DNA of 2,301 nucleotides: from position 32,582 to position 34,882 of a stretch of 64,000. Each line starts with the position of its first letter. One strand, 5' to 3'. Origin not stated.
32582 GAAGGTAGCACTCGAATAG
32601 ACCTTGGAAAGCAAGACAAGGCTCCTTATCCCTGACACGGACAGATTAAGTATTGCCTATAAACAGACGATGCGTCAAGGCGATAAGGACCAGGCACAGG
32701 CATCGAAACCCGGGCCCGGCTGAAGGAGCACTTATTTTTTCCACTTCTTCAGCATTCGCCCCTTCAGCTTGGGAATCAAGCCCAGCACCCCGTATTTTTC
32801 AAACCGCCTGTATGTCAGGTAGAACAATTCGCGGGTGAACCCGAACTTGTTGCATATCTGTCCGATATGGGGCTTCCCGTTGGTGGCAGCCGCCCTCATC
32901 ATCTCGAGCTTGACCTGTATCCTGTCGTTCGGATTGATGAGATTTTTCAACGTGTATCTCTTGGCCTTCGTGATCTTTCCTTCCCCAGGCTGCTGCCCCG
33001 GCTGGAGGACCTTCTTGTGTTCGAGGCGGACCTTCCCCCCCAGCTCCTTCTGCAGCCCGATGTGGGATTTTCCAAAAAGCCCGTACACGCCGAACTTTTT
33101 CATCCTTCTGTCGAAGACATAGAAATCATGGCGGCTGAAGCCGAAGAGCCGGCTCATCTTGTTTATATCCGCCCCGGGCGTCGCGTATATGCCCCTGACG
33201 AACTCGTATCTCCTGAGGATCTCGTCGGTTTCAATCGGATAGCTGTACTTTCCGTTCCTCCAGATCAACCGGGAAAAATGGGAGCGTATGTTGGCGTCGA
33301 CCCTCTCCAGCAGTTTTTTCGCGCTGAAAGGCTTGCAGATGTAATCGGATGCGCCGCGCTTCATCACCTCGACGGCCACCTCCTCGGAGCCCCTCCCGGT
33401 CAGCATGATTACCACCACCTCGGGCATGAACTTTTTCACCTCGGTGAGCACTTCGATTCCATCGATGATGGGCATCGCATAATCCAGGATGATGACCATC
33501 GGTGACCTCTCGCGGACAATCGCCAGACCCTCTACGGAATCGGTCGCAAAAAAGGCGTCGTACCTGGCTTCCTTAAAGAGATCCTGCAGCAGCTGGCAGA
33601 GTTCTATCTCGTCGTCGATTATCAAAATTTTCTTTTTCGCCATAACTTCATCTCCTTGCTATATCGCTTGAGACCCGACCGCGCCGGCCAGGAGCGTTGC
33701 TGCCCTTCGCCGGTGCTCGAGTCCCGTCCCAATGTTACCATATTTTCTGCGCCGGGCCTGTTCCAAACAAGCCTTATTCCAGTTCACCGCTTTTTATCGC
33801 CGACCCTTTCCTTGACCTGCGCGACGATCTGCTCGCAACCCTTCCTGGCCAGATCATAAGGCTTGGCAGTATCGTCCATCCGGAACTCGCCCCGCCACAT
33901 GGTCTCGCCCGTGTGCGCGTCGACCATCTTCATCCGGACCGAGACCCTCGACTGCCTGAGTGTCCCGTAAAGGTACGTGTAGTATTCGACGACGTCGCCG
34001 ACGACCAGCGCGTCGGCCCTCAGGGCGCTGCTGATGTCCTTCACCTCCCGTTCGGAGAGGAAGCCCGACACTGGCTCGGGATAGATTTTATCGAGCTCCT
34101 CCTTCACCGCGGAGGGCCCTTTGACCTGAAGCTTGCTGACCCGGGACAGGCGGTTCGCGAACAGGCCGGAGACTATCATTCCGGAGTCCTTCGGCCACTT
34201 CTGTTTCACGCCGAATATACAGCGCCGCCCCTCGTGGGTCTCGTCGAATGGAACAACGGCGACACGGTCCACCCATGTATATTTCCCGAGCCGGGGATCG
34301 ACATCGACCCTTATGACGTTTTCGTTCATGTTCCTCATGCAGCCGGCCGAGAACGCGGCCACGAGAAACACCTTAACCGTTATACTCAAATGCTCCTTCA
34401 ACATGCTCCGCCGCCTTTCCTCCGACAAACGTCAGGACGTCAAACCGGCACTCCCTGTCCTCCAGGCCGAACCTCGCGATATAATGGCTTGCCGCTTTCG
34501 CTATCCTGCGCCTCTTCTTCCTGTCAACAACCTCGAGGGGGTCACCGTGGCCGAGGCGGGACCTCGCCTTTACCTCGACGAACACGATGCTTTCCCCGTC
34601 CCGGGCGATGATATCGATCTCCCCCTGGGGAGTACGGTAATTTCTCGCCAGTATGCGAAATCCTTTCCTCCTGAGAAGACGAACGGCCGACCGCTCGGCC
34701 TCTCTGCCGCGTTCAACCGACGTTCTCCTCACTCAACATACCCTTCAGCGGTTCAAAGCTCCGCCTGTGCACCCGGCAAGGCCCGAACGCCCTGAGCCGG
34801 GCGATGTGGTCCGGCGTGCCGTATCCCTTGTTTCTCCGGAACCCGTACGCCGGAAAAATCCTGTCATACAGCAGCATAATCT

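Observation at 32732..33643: Response regulator whose output is two tandem MerR/excisionase-type HTH-like repeats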

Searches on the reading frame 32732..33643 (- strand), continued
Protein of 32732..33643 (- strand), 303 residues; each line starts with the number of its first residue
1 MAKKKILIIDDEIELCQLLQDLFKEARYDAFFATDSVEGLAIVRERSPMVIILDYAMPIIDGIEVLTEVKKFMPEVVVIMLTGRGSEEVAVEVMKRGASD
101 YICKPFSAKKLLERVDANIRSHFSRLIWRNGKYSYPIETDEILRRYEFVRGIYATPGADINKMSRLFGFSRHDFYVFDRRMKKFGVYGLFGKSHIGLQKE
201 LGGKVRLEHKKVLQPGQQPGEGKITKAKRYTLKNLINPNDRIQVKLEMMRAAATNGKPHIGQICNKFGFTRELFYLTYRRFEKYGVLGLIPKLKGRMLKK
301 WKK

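Call 27: fold_search(model_id=the predicted structure, library=pdb)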
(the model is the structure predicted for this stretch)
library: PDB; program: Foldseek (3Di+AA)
matches with E <= 10: 1684; with E <= 0.001: 574
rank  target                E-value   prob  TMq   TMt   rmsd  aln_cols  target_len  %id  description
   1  5m7n_A                1.3e-10  1.00  0.38  0.26  11.2       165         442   28  Crystal structure of NtrX from Brucella abortus in complex with ATP processed with the CrystalDirect automated mountin (released 2017-01-25)
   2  5m7o_A                2.5e-10  1.00  0.38  0.26  13.1       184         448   27  Crystal structure of NtrX from Brucella abortus processed with the CrystalDirect automated mounting and cryo-cooling t (released 2017-01-25)
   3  5m7p_A                4.4e-10  1.00  0.40  0.28  11.2       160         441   28  Crystal structure of NtrX from Brucella abortus in complex with ADP processed with the CrystalDirect automated mountin (released 2017-01-25)
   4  6ifh                  8.6e-10  1.00  0.38  0.94   1.1       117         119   37  Unphosphorylated Spo0F from Paenisporosarcina sp. TG-14 (released 2019-01-16)
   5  4d6x_A                1.0e-09  1.00  0.37  0.91   1.3       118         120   33  Crystal structure of the receiver domain of NtrX from Brucella abortus (released 2015-07-08)
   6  6ont                  1.3e-09  1.00  0.37  0.89   1.6       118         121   33  Structure of the Francisella response regulator 1452 receiver domain (released 2020-03-25)
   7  9dvt_S                1.3e-09  1.00  0.38  0.49  13.0       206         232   23  Cryo-EM structure of RpaA bound to PkaiBC DNA and the CTD of the alpha subunit of RNAP from the cyanobacterium Synecho (released 2025-10-15)
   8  6c40_B                1.4e-09  1.00  0.37  0.91   1.3       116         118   28  CheY41PyTyrD54K from Thermotoga maritima (released 2018-10-17)
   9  8fk2_A                1.7e-09  1.00  0.38  0.93   1.1       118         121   42  The N-terminal VicR from Streptococcus mutans (released 2023-10-25)
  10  5m7o_B                2.0e-09  1.00  0.39  0.27   8.4       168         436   27  Crystal structure of NtrX from Brucella abortus processed with the CrystalDirect automated mounting and cryo-cooling t (released 2017-01-25)
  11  9dvt_R                2.3e-09  1.00  0.38  0.49  13.7       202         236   23  Cryo-EM structure of RpaA bound to PkaiBC DNA and the CTD of the alpha subunit of RNAP from the cyanobacterium Synecho (released 2025-10-15)
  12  2a9o                  2.5e-09  1.00  0.37  0.95   1.1       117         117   37  Crystal structures of an activated YycF homologue, the essential response regulator from S.pneumoniae in complex with Be (released 2006-09-26)
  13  5m7n_B                2.5e-09  1.00  0.37  0.26  15.2       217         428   24  Crystal structure of NtrX from Brucella abortus in complex with ATP processed with the CrystalDirect automated mountin (released 2017-01-25)
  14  3nhz_B                2.7e-09  1.00  0.37  0.93   1.6       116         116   32  Structure of N-terminal Domain of MtrA (released 2010-08-11)
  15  3nhz_A                2.7e-09  1.00  0.37  0.92   1.6       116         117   32  Structure of N-terminal Domain of MtrA (released 2010-08-11)
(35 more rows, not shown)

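Call 54: find_encoding_contigs(protein=window:32732-33643:-, flank=2000, max_places=3)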
Protein window:32732-33643:- (303 aa): 24 contigs read that carry it; 3 places shown.
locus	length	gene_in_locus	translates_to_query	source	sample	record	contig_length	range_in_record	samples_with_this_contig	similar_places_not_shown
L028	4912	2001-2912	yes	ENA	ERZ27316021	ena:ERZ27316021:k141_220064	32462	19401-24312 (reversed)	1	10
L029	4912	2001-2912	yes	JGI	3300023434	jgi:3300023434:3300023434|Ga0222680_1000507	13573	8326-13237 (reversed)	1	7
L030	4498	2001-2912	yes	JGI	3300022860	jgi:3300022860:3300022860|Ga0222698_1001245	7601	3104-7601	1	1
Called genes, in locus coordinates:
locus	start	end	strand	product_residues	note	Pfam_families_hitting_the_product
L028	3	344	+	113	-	PF01245:Ribosomal_L19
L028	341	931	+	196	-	PF01351:RNase_HII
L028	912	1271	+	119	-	PF08378:NERD (weak), PF01939:NucS_C (weak), PF02021:UPF0102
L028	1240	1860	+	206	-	-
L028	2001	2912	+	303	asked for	PF00072:Response_reg, PF13518:HTH_28 (weak)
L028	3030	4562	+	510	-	PF13541:ChlI, PF05496:RuvB_N (faint), PF01078:Mg_chelatase, PF07728:AAA_5, PF00493:MCM (weak), PF13335:Mg_chelatase_C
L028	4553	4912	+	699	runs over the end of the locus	PF13432:TPR_16, PF14559:TPR_19, PF14559:TPR_19 (weak), PF13424:TPR_12 (weak), PF13432:TPR_16, PF14559:TPR_19 (weak), PF25063:ARM_TT21_C (weak), PF14559:TPR_19 (weak), +24 more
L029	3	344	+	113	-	PF01245:Ribosomal_L19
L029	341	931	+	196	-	PF01351:RNase_HII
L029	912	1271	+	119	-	PF08378:NERD (weak), PF01939:NucS_C (weak), PF02021:UPF0102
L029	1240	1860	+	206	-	-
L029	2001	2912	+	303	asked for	PF00072:Response_reg, PF13518:HTH_28 (weak)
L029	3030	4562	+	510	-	PF13541:ChlI, PF05496:RuvB_N (faint), PF01078:Mg_chelatase, PF07728:AAA_5, PF00493:MCM (weak), PF13335:Mg_chelatase_C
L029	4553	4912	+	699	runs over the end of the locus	PF13432:TPR_16, PF14559:TPR_19, PF14559:TPR_19 (weak), PF13424:TPR_12 (weak), PF13432:TPR_16, PF14559:TPR_19 (weak), PF25063:ARM_TT21_C (weak), PF14559:TPR_19 (weak), +24 more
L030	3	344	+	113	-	PF01245:Ribosomal_L19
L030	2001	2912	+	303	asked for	PF00072:Response_reg, PF13518:HTH_28 (weak)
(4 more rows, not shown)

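Call 55: list_cluster_members(proteins=[P0003, P0129, P0142, P0153, P0139])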
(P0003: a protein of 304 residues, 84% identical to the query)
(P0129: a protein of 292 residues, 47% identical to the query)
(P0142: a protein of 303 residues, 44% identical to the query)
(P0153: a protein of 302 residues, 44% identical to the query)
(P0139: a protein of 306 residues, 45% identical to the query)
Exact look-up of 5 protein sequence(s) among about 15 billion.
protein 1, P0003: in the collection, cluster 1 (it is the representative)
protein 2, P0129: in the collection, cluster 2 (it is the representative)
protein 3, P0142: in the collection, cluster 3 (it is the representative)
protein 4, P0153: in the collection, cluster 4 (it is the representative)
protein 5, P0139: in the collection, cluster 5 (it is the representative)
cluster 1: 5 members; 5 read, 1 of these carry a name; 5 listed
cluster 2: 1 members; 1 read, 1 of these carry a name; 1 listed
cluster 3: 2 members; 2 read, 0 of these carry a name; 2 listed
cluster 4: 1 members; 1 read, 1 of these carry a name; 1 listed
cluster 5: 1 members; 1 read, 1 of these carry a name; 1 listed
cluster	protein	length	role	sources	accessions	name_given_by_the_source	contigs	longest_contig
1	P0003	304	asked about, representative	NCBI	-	-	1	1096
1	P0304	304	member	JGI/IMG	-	DNA-binding response OmpR family regulator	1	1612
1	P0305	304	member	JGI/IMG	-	-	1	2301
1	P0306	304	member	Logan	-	-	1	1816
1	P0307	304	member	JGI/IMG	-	-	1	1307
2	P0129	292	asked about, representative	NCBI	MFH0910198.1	MAG: response regulator, partial [Planctomycetota bacterium]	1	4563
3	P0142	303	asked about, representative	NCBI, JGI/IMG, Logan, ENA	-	-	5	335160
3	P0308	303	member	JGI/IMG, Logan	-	-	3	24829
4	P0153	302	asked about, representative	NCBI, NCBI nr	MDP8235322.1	MAG: response regulator [Candidatus Erginobacter occultus] | response regulator [Candidatus Erginobacter occultus]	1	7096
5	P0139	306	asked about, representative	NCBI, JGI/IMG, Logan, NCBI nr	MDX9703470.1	MAG: response regulator [Candidatus Auribacterota bacterium] | DNA-binding response OmpR family regulator | response regulator [Candidatus Auribacterota bacterium]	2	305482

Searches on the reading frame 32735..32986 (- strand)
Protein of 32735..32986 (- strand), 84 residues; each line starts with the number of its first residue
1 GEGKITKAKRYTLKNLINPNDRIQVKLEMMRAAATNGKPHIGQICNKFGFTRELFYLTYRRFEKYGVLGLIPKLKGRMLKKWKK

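Call 6: search_protein_families(library=pfam, proteins=[window:32735-32986:-], max_evalue=10)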
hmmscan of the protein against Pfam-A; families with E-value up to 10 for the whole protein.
seq(84 aa): 1 family
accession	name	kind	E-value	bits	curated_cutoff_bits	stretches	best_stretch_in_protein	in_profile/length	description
PF13518.12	HTH_28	-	3.7e-07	30.5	25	1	26-77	2-51/52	Helix-turn-helix domain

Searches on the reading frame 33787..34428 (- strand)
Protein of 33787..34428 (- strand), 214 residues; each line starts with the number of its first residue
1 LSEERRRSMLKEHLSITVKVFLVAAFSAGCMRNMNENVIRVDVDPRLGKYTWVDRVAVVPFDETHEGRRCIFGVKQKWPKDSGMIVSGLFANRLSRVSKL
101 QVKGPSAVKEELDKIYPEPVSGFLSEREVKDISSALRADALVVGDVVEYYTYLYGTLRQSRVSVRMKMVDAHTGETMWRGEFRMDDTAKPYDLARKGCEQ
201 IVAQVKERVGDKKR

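Call 31: search_protein_families(library=pfam, proteins=[window:33787-34428:-], max_evalue=0.001)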
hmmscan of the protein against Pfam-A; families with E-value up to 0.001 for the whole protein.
window:33787-34428:- (214 aa): 1 family
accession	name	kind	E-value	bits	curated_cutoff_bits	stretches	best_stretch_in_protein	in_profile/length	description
PF05643.16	GNA1162-like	-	3e-05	24.1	25.9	1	129-211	73-158/185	Putative lipoprotein GNA1162-like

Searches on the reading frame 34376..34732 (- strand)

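Call 31: search_protein_families(library=pfam, proteins=[window:34376-34732:-], max_evalue=0.001)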
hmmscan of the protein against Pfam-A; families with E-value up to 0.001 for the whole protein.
window:34376-34732:- (119 aa): 4 families
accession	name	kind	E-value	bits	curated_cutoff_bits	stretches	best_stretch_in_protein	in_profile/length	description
PF02021.23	UPF0102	-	3.9e-29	101.3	23.6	1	12-101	1-79/80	Uncharacterised protein family UPF0102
PF08378.17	NERD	-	5.3e-07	30.6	22.1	1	8-64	1-64/111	Nuclease-related domain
PF01939.22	NucS_C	-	6.4e-06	26.6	24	1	22-57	17-53/124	Endonuclease NucS C-terminal domain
PF04471.18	Mrr_cat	-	0.00017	22.1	21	1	9-87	6-79/115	Restriction endonuclease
